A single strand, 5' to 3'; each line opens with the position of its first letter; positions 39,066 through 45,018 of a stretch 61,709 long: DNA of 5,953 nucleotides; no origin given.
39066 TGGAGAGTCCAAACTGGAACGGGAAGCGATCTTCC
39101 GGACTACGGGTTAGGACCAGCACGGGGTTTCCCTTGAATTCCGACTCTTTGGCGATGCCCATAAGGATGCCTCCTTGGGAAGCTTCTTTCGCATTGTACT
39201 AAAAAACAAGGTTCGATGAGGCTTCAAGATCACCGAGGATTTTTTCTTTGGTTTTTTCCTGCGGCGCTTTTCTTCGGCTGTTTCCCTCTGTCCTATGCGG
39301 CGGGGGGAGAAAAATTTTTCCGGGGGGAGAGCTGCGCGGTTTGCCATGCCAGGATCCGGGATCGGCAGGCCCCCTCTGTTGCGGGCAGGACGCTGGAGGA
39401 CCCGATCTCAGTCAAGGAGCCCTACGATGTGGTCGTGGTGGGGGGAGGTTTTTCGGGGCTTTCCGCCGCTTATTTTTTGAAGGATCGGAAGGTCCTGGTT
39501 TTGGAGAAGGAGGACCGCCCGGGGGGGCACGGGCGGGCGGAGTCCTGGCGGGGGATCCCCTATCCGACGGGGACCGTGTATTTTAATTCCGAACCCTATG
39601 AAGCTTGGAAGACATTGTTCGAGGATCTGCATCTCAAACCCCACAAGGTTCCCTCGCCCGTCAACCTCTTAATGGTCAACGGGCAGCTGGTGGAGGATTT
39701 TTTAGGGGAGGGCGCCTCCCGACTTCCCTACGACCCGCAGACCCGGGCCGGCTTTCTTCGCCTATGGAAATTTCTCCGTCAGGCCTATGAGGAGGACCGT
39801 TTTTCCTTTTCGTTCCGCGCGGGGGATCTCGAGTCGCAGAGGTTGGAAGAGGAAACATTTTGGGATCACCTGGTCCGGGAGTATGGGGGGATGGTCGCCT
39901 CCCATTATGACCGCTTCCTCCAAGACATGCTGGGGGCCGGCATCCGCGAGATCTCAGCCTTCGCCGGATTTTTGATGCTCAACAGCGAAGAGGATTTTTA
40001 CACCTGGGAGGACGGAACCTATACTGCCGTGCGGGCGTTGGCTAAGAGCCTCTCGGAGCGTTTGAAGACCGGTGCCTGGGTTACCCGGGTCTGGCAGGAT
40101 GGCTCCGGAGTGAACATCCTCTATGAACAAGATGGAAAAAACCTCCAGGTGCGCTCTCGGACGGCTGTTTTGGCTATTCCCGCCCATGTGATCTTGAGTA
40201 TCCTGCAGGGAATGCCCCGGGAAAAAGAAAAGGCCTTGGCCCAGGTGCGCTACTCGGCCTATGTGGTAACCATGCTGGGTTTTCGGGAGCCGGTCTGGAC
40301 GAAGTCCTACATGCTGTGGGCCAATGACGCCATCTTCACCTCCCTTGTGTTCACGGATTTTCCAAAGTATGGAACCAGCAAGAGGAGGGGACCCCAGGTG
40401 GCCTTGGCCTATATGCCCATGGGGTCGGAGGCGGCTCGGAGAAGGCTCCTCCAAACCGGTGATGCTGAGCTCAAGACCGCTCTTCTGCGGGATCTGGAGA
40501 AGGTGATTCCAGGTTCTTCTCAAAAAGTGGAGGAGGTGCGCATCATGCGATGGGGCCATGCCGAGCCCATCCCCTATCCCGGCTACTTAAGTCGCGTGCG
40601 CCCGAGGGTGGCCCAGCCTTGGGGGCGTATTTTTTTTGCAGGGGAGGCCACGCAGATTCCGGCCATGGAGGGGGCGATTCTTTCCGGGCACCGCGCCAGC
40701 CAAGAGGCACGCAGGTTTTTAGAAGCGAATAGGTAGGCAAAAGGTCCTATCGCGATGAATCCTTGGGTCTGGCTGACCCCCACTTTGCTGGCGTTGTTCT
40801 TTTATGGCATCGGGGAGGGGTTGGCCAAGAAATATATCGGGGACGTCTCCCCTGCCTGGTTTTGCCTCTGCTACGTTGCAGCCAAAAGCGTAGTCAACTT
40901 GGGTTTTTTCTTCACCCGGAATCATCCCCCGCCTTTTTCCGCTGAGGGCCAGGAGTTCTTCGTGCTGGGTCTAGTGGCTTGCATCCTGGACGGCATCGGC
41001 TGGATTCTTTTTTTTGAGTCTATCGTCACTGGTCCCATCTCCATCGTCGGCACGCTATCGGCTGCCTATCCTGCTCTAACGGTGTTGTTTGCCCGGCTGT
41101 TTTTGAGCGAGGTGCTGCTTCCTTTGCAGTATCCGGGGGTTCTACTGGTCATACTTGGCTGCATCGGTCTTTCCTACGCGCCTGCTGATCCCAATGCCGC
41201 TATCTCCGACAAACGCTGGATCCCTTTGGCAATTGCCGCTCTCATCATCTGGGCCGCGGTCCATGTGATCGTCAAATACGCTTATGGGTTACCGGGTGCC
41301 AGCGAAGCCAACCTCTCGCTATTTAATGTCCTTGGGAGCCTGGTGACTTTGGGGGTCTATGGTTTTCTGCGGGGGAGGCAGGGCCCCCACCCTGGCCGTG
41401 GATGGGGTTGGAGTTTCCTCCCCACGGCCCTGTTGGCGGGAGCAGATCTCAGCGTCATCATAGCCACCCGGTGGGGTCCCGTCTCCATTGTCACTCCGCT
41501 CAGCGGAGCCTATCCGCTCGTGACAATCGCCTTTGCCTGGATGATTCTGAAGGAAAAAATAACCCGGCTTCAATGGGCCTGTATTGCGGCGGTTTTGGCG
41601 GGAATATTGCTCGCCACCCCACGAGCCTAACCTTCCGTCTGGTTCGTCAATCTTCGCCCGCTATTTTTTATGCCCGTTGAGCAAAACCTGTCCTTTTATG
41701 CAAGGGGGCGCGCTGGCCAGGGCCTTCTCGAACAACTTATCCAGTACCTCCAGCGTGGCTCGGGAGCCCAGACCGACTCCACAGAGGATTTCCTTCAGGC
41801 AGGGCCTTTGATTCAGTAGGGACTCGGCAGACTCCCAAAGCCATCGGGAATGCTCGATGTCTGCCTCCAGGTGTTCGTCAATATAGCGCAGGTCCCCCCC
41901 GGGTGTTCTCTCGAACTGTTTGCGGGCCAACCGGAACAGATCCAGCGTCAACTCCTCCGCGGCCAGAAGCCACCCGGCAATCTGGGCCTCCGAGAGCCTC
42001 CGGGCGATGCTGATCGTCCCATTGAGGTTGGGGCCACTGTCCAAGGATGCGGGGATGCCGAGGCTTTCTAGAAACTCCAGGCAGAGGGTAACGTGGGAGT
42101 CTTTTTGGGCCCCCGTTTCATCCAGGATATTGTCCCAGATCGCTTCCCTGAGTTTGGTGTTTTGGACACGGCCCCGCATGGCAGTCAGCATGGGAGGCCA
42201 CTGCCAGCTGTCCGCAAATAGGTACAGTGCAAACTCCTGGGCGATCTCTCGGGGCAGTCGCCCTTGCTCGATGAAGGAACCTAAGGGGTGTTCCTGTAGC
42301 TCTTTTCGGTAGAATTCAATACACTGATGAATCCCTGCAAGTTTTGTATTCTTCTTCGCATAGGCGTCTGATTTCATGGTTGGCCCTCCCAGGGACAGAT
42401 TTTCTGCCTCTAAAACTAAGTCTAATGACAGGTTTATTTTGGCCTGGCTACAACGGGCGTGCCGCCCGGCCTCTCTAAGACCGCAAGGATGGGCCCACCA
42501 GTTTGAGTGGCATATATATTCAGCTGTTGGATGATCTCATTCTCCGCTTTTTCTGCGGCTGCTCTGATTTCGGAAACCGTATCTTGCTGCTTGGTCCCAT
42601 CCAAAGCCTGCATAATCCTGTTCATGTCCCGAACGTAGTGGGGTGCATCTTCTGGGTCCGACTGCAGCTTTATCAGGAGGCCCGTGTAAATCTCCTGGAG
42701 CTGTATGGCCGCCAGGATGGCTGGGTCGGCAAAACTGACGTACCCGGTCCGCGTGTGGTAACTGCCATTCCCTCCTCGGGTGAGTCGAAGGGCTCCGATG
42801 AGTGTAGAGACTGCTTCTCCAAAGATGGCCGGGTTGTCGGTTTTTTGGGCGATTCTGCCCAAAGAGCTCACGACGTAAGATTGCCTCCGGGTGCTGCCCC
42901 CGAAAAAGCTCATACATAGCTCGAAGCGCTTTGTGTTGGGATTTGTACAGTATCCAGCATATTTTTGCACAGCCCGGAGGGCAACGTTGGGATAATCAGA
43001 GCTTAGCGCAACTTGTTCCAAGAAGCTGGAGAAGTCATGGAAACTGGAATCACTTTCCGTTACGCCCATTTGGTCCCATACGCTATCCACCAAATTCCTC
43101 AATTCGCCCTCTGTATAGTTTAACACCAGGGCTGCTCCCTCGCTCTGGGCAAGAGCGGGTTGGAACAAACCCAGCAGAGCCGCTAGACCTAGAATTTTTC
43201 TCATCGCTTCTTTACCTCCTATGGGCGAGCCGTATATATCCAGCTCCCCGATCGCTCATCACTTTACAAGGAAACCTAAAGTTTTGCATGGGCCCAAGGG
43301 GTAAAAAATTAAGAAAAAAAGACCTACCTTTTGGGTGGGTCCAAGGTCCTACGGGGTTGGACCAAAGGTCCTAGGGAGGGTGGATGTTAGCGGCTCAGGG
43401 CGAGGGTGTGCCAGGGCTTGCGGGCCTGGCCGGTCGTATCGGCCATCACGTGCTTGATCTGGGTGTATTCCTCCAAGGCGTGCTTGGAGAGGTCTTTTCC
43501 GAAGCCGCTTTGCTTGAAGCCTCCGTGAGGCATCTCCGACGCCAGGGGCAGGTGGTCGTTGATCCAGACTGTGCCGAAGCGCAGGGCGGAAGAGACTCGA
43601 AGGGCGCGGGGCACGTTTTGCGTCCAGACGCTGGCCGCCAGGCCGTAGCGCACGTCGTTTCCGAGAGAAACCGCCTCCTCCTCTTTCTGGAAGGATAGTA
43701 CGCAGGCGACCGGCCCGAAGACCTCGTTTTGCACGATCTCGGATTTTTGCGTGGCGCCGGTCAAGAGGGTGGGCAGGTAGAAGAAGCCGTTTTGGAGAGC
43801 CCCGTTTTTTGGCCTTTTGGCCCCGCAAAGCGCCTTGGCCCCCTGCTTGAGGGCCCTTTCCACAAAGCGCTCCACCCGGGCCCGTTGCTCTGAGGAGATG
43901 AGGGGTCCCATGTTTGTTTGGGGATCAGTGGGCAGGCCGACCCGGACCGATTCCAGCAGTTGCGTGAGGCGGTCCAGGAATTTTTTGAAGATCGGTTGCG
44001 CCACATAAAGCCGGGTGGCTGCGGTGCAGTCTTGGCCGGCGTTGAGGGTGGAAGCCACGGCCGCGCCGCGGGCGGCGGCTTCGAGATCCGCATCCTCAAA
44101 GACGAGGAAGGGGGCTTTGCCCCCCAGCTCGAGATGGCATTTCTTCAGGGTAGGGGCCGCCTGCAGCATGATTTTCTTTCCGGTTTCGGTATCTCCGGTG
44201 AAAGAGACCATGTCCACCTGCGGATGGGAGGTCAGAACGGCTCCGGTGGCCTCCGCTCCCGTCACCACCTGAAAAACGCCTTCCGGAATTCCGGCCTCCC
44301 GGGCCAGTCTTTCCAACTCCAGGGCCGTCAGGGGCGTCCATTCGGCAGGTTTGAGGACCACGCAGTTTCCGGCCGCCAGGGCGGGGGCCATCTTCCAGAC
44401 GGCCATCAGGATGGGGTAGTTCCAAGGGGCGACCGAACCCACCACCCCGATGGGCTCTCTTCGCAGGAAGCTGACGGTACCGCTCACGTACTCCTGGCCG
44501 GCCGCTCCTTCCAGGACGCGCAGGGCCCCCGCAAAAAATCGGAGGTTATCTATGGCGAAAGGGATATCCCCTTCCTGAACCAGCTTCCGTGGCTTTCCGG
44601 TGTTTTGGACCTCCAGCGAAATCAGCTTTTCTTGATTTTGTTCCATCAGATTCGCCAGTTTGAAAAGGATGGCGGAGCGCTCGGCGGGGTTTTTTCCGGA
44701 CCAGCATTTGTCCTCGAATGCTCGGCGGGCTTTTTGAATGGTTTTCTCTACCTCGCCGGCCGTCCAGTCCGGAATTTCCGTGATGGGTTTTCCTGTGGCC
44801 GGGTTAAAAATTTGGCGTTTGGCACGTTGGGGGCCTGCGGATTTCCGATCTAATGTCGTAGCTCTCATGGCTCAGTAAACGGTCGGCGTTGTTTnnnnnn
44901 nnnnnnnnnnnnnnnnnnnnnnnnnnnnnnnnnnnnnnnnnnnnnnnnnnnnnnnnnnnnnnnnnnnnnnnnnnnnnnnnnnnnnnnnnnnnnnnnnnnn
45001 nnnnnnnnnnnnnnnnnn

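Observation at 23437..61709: Family-1: a conserved hairpin-bearing mini-element, 9 copies, 7 of them inside intact protein-coding genes in three reading registers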

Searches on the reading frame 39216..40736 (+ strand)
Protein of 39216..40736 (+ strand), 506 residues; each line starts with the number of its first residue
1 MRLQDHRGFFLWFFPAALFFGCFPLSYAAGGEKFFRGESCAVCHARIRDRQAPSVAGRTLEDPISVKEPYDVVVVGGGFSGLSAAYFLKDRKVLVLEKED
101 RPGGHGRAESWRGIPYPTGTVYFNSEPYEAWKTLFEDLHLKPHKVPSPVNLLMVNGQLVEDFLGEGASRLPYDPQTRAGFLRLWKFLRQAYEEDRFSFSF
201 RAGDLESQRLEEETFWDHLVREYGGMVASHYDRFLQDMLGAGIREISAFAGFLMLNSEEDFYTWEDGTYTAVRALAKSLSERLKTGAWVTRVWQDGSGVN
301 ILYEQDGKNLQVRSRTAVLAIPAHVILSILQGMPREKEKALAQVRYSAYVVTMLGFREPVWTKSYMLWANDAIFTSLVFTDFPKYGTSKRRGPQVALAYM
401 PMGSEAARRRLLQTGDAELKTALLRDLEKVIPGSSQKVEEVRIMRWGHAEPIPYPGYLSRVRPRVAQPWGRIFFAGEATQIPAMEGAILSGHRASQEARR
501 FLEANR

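Call 37: search_protein_families(library=pfam, proteins=[window:39216-40736:+])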
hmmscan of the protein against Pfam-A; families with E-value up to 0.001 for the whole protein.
window:39216-40736:+ (506 aa): 6 families
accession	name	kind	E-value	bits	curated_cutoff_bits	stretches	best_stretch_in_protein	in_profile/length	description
PF01593.30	Amino_oxidase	-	7.5e-38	131.4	19.8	1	79-497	1-441/443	Flavin containing amine oxidoreductase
PF13450.12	NAD_binding_8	-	2.8e-13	50.4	21.9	1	74-138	1-68/68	NAD(P)-binding Rossmann-like domain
PF01266.30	DAO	-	3.2e-11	43.8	27.9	1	71-463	1-322/353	FAD dependent oxidoreductase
PF01946.23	Thi4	-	1.3e-05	25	26.2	1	70-104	18-55/235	Thi4 family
PF00890.30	FAD_binding_2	-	2.9e-05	23.9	20.4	1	71-105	1-37/414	FAD binding domain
PF01494.25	FAD_binding_3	-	0.00089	19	22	0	70-109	2-43/349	FAD binding domain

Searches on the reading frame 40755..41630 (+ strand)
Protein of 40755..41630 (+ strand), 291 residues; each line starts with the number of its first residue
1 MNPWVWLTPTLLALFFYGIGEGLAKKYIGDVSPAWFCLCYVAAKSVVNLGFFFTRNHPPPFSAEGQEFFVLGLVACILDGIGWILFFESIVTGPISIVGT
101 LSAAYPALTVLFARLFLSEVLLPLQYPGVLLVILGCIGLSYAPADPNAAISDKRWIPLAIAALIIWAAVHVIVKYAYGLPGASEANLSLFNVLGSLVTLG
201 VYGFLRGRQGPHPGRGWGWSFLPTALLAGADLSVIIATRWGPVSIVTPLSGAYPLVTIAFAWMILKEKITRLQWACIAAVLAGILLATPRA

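Call 37: search_protein_families(library=pfam, proteins=[window:40755-41630:+])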
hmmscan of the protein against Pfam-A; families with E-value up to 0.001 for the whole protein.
window:40755-41630:+ (291 aa): 2 families
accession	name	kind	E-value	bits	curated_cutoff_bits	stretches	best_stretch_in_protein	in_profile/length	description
PF00892.27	EamA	-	2.4e-26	93.1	28.2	2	154-287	2-133/135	EamA-like transporter family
PF03151.22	TPT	-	3.4e-07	30.4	30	0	222-288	69-136/291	Triose-phosphate Transporter family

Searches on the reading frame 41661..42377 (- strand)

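Call 37: search_protein_families(library=pfam, proteins=[window:41661-42377:-])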
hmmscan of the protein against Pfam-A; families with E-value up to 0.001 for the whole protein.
window:41661-42377:- (238 aa): 1 family
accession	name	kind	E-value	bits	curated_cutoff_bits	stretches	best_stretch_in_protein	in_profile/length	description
PF14518.11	Haem_oxygenas_2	-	4.8e-16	59.5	28.9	1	48-195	2-163/177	Iron-containing redox enzyme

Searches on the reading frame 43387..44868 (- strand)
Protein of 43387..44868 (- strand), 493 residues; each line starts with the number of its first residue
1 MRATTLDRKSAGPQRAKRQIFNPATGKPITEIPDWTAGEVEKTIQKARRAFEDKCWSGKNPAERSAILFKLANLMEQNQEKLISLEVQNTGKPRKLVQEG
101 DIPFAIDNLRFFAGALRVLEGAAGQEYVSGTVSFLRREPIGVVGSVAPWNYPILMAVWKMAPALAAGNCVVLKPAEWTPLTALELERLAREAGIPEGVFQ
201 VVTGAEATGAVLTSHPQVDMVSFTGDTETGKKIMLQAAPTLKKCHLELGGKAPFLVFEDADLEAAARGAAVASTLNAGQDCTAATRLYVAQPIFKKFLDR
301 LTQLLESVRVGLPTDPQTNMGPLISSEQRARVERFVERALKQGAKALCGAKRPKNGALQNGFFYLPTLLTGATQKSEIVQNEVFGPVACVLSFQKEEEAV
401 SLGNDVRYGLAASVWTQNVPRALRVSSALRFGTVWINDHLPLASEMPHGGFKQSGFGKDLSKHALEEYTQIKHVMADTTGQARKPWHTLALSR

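Call 37: search_protein_families(library=pfam, proteins=[window:43387-44868:-])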
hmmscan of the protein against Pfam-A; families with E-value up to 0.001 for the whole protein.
window:43387-44868:- (493 aa): 1 family
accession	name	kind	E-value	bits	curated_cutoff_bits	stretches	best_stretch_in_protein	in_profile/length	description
PF00171.27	Aldedh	-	9.5e-169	562.2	23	1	17-474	8-461/461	Aldehyde dehydrogenase family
